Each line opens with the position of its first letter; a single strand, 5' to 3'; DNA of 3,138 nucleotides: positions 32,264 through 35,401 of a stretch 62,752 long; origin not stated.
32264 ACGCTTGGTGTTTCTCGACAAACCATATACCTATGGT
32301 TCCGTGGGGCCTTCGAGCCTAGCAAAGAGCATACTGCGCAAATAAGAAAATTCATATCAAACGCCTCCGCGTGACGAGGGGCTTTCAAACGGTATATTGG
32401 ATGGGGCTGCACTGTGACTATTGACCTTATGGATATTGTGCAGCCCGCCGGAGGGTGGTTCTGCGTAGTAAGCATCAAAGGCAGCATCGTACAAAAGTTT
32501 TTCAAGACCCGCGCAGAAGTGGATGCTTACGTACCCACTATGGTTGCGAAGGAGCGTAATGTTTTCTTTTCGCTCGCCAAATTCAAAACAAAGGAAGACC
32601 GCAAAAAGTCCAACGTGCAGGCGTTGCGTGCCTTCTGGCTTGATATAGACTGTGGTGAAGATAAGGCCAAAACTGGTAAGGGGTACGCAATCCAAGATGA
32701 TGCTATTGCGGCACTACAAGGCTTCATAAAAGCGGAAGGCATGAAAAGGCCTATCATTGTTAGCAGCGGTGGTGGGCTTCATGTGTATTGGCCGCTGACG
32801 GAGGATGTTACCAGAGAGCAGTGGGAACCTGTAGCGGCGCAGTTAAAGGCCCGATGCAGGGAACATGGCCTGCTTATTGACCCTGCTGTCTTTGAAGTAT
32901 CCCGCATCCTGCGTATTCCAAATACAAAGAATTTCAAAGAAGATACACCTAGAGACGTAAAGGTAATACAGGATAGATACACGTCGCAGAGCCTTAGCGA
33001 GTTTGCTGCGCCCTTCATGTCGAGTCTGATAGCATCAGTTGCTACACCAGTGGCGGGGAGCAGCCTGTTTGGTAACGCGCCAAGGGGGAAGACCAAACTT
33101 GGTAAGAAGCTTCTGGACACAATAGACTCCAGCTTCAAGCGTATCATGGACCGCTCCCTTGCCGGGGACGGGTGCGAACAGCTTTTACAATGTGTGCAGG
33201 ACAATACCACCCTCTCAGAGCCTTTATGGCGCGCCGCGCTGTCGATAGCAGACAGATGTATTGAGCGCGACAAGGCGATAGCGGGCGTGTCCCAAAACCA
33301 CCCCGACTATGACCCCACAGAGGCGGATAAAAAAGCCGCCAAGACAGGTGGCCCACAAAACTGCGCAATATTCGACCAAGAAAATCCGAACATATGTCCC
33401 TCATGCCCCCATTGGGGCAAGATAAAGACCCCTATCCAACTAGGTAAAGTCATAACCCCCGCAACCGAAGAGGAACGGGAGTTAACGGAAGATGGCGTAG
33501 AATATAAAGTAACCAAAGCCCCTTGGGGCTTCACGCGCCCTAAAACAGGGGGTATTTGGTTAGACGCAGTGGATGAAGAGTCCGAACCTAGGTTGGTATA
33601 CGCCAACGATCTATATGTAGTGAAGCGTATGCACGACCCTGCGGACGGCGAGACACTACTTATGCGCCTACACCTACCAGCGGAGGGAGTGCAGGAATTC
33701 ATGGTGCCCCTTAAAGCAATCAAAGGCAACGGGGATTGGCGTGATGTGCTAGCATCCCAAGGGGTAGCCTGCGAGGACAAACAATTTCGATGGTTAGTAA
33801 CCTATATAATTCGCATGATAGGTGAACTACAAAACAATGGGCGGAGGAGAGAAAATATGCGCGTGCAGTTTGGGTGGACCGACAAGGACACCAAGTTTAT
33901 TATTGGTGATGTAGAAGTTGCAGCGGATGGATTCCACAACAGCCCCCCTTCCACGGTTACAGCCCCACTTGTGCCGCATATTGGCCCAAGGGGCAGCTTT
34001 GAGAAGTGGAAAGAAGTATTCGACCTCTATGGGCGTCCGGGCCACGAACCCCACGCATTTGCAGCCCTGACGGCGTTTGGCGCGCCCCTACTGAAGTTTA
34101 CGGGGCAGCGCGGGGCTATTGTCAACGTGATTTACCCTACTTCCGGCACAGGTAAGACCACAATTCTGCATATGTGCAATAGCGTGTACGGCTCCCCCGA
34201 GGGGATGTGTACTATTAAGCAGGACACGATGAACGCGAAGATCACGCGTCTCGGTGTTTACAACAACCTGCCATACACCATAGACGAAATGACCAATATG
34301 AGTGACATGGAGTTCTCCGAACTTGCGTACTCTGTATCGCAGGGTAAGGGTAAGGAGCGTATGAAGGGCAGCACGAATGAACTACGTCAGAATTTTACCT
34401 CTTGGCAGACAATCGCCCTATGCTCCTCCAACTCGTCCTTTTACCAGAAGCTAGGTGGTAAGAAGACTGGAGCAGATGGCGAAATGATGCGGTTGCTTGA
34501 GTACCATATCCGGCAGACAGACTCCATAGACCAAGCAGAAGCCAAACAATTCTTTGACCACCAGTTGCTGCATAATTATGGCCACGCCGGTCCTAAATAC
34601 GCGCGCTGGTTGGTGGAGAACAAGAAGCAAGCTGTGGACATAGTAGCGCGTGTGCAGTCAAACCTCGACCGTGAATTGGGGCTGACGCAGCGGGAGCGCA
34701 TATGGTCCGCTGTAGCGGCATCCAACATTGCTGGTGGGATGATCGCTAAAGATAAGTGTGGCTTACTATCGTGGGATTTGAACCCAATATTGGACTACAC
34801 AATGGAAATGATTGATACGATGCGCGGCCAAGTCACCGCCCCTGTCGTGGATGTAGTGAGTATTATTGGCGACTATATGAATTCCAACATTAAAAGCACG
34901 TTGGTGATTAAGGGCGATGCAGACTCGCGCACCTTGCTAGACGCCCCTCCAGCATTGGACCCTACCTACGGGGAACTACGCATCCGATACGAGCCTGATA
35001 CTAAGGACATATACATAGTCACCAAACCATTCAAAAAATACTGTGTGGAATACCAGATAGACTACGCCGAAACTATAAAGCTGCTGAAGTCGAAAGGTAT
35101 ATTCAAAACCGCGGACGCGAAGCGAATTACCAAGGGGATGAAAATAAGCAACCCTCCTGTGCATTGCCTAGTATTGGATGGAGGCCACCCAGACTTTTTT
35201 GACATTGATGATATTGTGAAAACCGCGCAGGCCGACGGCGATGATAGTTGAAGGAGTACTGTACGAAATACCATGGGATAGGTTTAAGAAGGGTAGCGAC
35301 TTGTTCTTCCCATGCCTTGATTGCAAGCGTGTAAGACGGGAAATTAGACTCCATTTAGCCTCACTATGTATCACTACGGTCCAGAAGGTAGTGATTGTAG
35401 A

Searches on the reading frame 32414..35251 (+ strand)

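Call 9: search_protein_families(library=pfam, max_evalue=0.01, proteins=[window:32414-35251:+])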
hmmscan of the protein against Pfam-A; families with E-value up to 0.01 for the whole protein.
window:32414-35251:+ (945 aa): 1 family
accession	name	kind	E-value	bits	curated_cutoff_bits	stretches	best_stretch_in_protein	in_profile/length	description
PF06048.17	DUF927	-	4.7e-27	95.8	22.6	1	379-651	6-274/284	Domain of unknown function (DUF927)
